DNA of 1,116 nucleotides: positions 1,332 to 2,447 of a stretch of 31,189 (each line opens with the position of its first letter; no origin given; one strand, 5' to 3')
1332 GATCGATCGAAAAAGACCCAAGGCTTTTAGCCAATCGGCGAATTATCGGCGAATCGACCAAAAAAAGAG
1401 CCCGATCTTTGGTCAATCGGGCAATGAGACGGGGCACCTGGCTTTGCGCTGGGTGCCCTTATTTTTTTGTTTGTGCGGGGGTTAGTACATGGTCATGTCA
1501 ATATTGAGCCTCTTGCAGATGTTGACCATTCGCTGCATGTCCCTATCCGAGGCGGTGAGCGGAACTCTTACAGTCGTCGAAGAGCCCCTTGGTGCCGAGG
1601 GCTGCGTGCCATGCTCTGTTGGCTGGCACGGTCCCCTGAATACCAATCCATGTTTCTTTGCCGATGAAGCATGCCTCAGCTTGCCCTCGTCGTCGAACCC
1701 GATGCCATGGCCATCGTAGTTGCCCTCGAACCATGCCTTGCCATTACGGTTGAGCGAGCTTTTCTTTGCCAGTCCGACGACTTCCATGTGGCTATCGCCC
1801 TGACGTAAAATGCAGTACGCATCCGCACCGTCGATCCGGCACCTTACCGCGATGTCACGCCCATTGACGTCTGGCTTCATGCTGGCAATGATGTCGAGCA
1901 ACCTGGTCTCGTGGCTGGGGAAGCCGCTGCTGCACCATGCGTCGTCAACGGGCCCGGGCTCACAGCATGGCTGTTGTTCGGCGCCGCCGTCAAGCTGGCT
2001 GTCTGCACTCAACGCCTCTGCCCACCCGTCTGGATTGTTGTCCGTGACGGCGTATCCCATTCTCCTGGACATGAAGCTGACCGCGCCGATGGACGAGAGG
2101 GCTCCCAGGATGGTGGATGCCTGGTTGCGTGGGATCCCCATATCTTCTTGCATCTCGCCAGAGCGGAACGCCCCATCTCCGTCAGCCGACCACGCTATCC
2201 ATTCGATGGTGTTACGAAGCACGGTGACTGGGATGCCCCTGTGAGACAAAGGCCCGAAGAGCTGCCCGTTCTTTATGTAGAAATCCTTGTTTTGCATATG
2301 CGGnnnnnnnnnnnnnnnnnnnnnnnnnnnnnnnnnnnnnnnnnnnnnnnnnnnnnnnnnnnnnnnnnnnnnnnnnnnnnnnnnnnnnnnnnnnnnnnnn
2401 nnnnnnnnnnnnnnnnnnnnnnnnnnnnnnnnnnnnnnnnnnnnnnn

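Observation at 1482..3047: Lower-GC cargo operon (84-aa protein, XRE regulator, 271-aa unknown protein) where an integrase is expected; no integrase anywhere in the genome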

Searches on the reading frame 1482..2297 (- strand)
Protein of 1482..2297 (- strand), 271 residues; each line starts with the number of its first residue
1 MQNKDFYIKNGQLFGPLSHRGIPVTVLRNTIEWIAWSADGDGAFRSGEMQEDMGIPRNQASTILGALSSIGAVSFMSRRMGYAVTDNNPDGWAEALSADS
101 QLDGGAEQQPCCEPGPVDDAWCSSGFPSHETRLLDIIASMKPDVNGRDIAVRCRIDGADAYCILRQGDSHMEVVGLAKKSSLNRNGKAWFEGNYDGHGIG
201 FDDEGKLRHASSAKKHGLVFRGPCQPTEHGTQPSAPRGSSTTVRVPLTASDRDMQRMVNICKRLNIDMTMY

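Call 5: search_protein_families(library=pfam, proteins=[window:1482-2297:-], max_evalue=0.1)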
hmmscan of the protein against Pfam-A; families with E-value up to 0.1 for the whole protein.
window:1482-2297:- (271 aa): 0 families

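Call 7: search_protein_families(library=phrogs, proteins=[window:1482-2297:-], max_evalue=0.01)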
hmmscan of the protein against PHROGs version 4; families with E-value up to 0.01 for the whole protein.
window:1482-2297:- (271 aa): 0 families

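Call 8: find_homologous_proteins(query=window:1482-2297:-)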
Query window:1482-2297:- (271 aa): 10 proteins with E <= 0.001 among 425 candidates.
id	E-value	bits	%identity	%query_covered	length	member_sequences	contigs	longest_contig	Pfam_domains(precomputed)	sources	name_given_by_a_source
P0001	4.2e-165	566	89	100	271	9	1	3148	-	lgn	-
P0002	4.9e-161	553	88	100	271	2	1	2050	-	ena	-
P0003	1.1e-129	450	70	100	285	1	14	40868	-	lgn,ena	-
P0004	1.3e-113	397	64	100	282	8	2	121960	-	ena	-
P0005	1.9e-110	387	66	100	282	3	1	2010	-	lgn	-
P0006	1.6e-109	384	63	100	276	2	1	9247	-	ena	-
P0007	1.6e-108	380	62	100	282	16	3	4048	-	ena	-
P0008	3.9e-81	291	51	100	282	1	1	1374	-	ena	-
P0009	3.5e-76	274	45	82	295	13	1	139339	-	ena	-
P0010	6.6e-65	237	73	42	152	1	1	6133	-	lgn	-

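Call 9: find_encoding_contigs(protein=P0004, flank=10000, max_places=3)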
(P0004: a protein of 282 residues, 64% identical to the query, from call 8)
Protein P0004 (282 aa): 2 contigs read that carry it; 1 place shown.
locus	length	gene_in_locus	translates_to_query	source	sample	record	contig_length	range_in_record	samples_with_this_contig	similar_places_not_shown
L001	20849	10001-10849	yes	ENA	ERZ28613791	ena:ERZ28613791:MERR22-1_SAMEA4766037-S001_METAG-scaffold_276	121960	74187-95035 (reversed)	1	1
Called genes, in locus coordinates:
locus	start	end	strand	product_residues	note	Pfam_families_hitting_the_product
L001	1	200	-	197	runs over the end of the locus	PF22352:K319L-like_PKD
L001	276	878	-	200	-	-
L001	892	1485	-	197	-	-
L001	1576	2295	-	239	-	-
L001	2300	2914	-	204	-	-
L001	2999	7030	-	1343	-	PF17802:SpaA, PF18202:TQ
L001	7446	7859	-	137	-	-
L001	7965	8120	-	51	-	-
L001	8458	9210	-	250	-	-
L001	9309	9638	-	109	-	-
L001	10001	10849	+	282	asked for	-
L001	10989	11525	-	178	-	-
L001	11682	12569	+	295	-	-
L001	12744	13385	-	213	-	-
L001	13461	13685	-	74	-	-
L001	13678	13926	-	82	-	PF07927:HicA_toxin (weak)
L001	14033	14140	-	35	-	-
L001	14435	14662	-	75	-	-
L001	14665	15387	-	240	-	-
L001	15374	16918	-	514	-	-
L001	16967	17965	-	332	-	-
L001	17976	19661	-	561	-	PF05257:CHAP, PF01510:Amidase_2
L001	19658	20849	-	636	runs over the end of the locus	-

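Call 10: find_encoding_contigs(protein=P0009, flank=10000, max_places=3)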
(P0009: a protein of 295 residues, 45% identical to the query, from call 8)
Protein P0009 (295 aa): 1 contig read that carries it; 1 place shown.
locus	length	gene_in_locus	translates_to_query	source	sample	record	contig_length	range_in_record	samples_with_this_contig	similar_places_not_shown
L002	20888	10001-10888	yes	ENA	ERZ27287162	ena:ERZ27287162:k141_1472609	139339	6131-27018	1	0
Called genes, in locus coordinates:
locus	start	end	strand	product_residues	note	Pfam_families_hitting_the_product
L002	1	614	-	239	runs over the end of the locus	-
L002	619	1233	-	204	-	-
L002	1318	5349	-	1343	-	PF17802:SpaA, PF18202:TQ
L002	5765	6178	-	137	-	-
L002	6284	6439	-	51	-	-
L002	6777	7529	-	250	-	-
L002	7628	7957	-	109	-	-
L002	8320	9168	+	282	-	-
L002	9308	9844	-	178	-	-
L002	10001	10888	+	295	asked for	-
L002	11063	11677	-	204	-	-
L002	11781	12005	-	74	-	-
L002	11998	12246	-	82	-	PF07927:HicA_toxin (weak)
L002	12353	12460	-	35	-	-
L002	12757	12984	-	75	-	-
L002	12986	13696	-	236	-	-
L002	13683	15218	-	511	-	-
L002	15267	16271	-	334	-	-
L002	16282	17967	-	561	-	PF05257:CHAP, PF01510:Amidase_2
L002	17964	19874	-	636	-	-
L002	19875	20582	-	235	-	-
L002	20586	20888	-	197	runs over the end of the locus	-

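Call 11: find_encoding_contigs(protein=P0003, flank=10000, max_places=4)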
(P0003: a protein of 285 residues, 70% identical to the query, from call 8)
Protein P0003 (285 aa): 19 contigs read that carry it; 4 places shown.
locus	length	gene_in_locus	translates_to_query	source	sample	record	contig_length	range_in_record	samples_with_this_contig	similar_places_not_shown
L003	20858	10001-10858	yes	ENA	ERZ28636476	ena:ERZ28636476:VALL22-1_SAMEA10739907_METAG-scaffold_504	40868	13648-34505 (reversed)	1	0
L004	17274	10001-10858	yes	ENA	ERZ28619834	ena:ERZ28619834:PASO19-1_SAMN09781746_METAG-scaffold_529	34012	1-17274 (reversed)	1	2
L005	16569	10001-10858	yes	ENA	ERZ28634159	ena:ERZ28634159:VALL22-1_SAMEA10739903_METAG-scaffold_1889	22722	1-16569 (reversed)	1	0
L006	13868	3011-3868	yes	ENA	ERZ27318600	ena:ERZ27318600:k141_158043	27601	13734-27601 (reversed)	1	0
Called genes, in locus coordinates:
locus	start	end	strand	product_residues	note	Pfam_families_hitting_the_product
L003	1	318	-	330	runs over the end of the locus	PF02729:OTCace_N, PF00185:OTCace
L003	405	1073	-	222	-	PF01895:PhoU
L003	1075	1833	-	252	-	PF02463:SMC_N, PF00005:ABC_tran, PF13304:AAA_21 (weak)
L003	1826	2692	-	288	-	PF00528:BPD_transp_1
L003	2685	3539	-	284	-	PF00528:BPD_transp_1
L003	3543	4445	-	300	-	PF12849:PBP_like_2, PF13531:SBP_bac_11 (faint), PF03466:LysR_substrate (faint), PF12849:PBP_like_2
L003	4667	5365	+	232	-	PF00072:Response_reg, PF00486:Trans_reg_C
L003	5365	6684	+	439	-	PF00512:HisKA, PF02518:HATPase_c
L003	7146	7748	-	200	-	PF01725:Ham1p_like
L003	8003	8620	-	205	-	-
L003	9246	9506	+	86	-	-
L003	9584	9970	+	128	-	-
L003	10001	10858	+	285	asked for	-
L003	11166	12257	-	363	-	PF01510:Amidase_2, PF08239:SH3_3 (faint)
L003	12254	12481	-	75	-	PF16938:Phage_holin_Dp1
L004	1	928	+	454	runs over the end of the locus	PF05167:DUF711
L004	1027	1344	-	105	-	-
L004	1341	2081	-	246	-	PF01728:FtsJ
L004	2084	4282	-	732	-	PF22745:Nlig-Ia, PF01653:DNA_ligase_aden, PF03120:OB_DNA_ligase, PF03119:DNA_ligase_ZBD, PF12826:HHH_2, PF14520:HHH_5 (weak), PF00533:BRCT, PF12738:PTCB-BRCT (weak)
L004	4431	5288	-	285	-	PF01256:Carb_kinase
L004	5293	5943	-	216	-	PF01648:ACPS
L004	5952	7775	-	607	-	PF13522:GATase_6, PF13537:GATase_7, PF01380:SIS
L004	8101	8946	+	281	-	PF01183:Glyco_hydro_25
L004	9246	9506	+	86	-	-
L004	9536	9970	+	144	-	-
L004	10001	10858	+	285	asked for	-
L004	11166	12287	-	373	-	PF08239:SH3_3 (faint), PF01510:Amidase_2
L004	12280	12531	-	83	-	PF16938:Phage_holin_Dp1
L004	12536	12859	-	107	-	-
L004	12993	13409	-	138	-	-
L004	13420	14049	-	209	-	-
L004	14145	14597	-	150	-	-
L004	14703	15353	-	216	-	PF00072:Response_reg, PF00486:Trans_reg_C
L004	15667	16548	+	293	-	PF14659:Phage_int_SAM_3, PF00589:Phage_integrase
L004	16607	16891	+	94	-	-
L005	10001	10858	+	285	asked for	-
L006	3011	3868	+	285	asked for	-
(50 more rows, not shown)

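Call 12: find_encoding_contigs(protein=P0006, flank=10000, max_places=3)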
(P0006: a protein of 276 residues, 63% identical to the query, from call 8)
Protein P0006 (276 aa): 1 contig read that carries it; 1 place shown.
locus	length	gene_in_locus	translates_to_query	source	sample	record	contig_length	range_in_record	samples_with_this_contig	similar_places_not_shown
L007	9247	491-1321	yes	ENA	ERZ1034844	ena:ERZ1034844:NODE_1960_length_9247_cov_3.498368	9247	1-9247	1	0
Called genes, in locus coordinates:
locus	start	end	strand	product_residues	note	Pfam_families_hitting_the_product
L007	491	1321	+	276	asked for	-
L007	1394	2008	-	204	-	-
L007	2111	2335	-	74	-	-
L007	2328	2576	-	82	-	PF07927:HicA_toxin (weak)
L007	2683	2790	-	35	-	-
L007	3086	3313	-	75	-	-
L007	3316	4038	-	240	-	-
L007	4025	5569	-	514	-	-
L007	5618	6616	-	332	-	-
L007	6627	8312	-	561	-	PF05257:CHAP, PF01510:Amidase_2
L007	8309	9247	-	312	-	?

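Call 20: search_solved_structures(query=A2, max_evalue=10)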
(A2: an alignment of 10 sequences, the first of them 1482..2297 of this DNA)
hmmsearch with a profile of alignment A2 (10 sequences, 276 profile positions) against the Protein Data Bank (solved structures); distinct sequences matched with E-value up to 10: 1.
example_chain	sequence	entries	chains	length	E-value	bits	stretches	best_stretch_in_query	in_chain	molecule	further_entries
3pqj_A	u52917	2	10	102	0.036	16.4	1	31-102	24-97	Biofilm growth-associated repressor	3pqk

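Call 27: predict_structure(alignment_id=A2)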
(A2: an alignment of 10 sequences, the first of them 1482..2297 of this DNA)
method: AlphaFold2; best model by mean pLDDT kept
length: 271 residues; sequences in the alignment: 10
mean_pLDDT: 53.3   pTM: 0.38
mean pLDDT of the five models: 53.3, 53.3, 53.2, 52.5, 49.3
residues with pLDDT >= 90: 0; 70-90: 56; 50-70: 113; < 50: 102
segments of 3 or more residues with pLDDT < 50: 1-3, 35-50, 69-132, 223-240
pLDDT, mean of each block of 10 residues (from residue 1): 54 59 59 44 42 53 54 34 30 33 27 30 40 54 69 68 74 75 65 77 76 76 38 34 56 60 60 54
secondary structure, 60 per line:
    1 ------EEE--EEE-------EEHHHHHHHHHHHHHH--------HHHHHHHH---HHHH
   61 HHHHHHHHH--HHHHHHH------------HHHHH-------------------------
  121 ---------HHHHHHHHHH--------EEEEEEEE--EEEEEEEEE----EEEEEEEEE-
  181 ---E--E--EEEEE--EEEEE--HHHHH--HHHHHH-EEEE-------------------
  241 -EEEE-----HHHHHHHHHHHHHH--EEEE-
elements in order: E7-9 E12-14 H24-37 H46-53 H57-69 H72-78 H91-95 H130-139 E148-155 E158-166 E171-179 E190-194 E197-201 H204-208 H211-216 E218-221 E242-245 H251-264 E267-270

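Call 31: search_protein_representatives(alignment_id=A2)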
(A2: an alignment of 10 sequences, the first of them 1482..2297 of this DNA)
Query: 10 sequences, 276 profile positions. Proteins with E-value up to 0.001 (for the whole library): 3; up to 1e-10: 3; up to 1e-30: 2. The best 3 are listed.
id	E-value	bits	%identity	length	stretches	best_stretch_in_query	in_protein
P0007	5.1e-155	531.0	-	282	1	1-276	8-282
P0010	7.8e-66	238.4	-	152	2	1-117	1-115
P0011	1.2e-14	70.5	-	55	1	1-42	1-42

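Call 33: find_related_loci(query=A2, collection=genome_contigs, flank=10000)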
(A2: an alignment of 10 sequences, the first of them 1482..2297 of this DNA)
Query A2 (271 aa) in genome_contigs; peptide patterns used: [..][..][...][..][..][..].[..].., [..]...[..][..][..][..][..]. (x = any residue, [..] = any of these).
47 stretches matched a pattern, but none encodes a relative of the query by tblastn (E <= 1e-3).

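Call 40: find_related_loci(query=A2, collection=viral_contigs, flank=10000)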
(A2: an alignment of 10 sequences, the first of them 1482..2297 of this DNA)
Query A2 (271 aa) in viral_contigs; peptide patterns used: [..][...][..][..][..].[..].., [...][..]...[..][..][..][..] (x = any residue, [..] = any of these).
33 stretches matched a pattern, but none encodes a relative of the query by tblastn (E <= 1e-3).

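Call 65: search_protein_families(library=padloc, proteins=[window:1482-2297:-, L004:9246-9506:+, P0004, P0009], max_evalue=0.1)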
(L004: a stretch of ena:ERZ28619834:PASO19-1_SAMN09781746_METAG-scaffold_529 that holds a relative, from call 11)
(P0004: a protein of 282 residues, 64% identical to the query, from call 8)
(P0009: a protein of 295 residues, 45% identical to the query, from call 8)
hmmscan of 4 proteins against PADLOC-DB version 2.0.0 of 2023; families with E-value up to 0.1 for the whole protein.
window:1482-2297:- (271 aa): 0 families

L004:9246-9506:+ (86 aa): 0 families

P0004 (282 aa): 0 families

P0009 (295 aa): 0 families
